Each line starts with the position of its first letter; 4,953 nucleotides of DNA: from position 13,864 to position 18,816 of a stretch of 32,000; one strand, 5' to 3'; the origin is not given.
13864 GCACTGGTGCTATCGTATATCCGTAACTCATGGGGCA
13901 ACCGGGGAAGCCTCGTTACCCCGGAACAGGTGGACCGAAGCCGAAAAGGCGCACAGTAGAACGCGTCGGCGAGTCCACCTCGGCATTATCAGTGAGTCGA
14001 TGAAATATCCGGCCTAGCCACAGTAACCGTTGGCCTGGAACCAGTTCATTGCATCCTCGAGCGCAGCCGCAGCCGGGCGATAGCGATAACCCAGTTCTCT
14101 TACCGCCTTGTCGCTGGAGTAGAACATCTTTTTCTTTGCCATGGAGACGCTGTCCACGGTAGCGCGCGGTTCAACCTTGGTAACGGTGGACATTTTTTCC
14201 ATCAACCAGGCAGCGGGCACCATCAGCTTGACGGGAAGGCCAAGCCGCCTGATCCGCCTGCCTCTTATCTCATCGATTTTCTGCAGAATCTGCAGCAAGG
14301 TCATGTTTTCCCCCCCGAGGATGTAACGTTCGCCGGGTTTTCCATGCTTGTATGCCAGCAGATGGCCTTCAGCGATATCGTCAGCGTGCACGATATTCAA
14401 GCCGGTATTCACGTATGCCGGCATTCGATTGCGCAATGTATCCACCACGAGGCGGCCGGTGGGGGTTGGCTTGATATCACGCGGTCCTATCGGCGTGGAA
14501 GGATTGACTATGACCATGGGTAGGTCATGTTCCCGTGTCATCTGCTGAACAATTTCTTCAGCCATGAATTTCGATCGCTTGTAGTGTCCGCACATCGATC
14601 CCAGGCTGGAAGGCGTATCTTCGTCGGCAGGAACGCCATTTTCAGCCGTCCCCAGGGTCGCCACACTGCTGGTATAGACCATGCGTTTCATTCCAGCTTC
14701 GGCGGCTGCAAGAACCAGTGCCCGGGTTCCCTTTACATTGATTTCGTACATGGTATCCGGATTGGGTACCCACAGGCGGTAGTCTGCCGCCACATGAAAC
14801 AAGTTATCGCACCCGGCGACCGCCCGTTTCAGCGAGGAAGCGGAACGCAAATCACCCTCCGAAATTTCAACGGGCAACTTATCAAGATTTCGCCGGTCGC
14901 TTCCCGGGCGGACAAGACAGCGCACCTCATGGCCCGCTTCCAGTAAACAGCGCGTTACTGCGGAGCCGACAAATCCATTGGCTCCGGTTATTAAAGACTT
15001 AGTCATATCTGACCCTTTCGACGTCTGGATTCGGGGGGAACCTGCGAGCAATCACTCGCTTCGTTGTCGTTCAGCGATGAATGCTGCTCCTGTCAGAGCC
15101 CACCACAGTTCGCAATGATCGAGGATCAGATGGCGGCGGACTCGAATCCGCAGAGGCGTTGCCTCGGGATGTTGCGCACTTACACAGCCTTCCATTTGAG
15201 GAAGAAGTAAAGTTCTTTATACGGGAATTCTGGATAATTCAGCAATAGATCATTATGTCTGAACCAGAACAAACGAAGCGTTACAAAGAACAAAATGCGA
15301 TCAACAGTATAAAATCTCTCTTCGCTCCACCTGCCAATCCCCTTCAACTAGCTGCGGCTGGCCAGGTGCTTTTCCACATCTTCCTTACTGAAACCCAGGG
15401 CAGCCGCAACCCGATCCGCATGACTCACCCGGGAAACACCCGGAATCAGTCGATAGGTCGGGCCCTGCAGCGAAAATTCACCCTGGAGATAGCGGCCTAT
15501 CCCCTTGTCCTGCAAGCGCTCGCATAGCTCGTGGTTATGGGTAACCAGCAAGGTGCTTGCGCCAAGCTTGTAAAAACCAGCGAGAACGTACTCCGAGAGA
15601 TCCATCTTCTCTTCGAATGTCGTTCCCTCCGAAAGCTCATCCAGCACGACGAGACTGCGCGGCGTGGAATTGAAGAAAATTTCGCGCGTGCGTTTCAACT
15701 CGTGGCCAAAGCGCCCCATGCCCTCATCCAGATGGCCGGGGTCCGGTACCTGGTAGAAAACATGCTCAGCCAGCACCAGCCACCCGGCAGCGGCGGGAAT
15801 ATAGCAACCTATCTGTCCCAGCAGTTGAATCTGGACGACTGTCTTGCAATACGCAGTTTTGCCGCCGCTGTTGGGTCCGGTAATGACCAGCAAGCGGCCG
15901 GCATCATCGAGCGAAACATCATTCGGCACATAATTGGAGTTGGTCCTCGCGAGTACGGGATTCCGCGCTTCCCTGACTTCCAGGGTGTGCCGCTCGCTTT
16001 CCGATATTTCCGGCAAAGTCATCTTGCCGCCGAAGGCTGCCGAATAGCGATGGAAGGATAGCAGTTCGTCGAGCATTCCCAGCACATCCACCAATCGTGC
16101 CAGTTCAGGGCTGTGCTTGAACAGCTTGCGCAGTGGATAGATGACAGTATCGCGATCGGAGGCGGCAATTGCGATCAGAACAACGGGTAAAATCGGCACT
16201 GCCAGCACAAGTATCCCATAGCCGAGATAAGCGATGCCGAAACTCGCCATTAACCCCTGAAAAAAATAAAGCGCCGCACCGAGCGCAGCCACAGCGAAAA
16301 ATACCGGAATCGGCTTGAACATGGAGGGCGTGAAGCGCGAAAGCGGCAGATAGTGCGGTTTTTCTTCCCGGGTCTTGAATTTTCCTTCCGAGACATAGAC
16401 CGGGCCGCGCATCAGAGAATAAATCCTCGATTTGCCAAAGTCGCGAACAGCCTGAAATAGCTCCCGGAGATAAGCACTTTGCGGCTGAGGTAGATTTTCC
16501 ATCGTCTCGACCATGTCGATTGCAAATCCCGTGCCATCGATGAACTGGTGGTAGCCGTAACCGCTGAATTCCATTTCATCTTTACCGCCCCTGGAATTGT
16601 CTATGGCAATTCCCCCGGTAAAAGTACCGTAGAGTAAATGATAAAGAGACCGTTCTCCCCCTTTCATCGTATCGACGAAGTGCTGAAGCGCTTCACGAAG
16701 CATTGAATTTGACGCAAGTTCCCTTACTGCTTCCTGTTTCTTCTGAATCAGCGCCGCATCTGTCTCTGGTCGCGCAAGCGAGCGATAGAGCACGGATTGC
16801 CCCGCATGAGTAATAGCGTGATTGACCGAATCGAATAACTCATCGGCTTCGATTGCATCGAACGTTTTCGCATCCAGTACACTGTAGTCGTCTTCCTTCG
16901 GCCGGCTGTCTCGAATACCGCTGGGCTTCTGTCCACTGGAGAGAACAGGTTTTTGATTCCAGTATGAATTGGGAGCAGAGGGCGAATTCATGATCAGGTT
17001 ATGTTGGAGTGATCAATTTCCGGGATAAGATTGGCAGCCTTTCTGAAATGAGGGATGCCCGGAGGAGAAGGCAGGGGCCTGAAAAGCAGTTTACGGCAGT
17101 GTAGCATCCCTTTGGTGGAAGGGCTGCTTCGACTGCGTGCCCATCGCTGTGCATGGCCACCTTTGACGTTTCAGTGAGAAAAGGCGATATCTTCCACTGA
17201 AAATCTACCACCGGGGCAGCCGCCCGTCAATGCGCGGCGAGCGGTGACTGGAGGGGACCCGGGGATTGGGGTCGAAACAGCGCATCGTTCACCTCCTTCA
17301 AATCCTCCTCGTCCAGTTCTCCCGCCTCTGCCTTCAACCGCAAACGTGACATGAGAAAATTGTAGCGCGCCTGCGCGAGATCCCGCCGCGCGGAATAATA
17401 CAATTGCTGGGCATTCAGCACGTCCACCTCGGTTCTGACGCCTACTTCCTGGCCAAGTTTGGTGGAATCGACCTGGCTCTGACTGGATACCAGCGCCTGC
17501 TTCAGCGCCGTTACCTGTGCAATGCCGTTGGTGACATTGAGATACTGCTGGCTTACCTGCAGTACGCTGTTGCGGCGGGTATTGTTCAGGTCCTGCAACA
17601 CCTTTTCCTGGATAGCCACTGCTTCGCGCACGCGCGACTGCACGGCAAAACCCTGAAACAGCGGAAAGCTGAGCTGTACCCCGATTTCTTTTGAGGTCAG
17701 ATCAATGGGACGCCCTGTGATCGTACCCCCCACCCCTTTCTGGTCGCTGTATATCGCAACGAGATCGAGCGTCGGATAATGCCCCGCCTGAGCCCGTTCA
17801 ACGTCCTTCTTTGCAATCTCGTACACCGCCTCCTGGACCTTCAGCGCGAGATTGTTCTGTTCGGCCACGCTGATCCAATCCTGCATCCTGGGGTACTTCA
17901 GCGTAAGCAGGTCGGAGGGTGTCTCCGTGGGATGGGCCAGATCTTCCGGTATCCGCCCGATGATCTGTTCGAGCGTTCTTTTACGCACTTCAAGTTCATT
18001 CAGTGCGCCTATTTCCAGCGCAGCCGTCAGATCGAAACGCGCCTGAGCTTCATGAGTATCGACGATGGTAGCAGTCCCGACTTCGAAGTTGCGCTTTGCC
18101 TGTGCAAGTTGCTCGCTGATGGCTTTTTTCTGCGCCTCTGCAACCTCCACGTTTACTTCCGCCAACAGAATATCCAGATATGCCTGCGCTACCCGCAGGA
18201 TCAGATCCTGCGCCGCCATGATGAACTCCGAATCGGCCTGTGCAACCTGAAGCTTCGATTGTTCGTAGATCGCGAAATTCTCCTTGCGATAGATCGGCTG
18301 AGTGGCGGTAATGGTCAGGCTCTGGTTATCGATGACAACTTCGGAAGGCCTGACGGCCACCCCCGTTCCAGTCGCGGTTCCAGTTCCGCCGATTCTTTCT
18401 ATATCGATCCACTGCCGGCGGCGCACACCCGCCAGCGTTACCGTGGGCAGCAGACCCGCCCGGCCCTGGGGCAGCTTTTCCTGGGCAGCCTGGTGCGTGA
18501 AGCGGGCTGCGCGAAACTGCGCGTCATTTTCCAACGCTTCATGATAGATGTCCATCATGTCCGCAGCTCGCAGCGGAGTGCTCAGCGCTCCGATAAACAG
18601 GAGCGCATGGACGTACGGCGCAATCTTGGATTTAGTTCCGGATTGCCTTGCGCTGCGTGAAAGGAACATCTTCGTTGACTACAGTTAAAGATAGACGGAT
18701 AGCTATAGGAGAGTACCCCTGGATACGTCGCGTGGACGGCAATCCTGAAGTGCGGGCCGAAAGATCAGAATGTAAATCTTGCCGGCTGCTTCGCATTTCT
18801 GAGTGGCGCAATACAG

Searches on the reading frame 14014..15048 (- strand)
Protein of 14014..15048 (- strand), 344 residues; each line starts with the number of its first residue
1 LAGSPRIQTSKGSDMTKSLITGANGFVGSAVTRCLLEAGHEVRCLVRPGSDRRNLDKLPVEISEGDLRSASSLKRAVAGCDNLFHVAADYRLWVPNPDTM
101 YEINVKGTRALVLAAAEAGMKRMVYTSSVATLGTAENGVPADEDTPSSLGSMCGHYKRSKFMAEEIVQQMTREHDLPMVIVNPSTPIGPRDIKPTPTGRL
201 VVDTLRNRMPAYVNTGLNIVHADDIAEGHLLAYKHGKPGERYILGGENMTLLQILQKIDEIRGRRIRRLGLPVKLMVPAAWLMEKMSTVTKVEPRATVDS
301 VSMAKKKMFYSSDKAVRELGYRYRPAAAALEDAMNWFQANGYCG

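Call 40: search_protein_families(library=pfam, proteins=[window:14014-15048:-], max_evalue=0.00001)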
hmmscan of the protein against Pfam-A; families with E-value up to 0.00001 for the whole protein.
window:14014-15048:- (344 aa): 7 families
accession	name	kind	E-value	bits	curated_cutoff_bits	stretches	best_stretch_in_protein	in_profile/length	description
PF01370.27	Epimerase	-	8.8e-40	137.1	20.9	1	19-245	2-240/240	NAD dependent epimerase/dehydratase family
PF01073.25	3Beta_HSD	-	5e-23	82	22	1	19-234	1-230/280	3-beta hydroxysteroid dehydrogenase/isomerase family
PF07993.18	NAD_binding_4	-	1.5e-22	80.4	20.1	1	70-193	79-210/258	Male sterility protein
PF16363.11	GDP_Man_Dehyd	-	1.7e-21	77.5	27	1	19-323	1-321/332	GDP-mannose 4,6 dehydratase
PF13460.12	NAD_binding_10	-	1.2e-18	68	27.2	1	22-185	1-145/184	NAD(P)H-binding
PF05368.20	NmrA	-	5.8e-14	52.8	27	1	19-129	6-108/298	NmrA-like family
PF04321.23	RmlD_sub_bind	-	1.7e-07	31.1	27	1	18-174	3-143/287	RmlD substrate binding domain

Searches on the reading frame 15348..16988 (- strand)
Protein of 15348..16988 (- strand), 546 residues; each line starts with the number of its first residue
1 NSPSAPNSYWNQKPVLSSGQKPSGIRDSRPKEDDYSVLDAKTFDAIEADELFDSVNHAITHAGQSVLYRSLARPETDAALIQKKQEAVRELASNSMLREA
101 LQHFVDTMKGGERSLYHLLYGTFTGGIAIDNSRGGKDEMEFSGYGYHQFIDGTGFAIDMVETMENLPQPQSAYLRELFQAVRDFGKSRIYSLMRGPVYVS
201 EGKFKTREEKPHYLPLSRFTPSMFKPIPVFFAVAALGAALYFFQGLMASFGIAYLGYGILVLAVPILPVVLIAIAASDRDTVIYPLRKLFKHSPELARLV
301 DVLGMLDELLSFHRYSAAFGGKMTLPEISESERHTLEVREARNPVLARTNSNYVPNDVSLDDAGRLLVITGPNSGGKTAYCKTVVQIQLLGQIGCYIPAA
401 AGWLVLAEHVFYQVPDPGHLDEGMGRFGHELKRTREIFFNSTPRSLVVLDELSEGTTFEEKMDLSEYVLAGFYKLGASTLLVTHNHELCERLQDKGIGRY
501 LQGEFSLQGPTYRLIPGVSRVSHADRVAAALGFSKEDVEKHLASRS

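Call 40: search_protein_families(library=pfam, proteins=[window:15348-16988:-], max_evalue=0.00001)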
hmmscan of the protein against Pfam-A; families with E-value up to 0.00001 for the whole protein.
window:15348-16988:- (546 aa): 2 families
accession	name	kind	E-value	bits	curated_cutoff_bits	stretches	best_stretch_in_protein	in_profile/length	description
PF00488.27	MutS_V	-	7.8e-25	88.4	30.2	1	367-492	1-127/188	MutS domain V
PF05192.23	MutS_III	-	4.3e-11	44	34.1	1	49-312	19-193/194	MutS domain III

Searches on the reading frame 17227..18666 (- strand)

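Call 40: search_protein_families(library=pfam, proteins=[window:17227-18666:-], max_evalue=0.00001)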
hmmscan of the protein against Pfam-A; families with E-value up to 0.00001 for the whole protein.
window:17227-18666:- (479 aa): 1 family
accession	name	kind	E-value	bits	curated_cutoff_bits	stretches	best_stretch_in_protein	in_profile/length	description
PF02321.23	OEP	-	1.4e-56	191.7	22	2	262-446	2-184/187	Outer membrane efflux protein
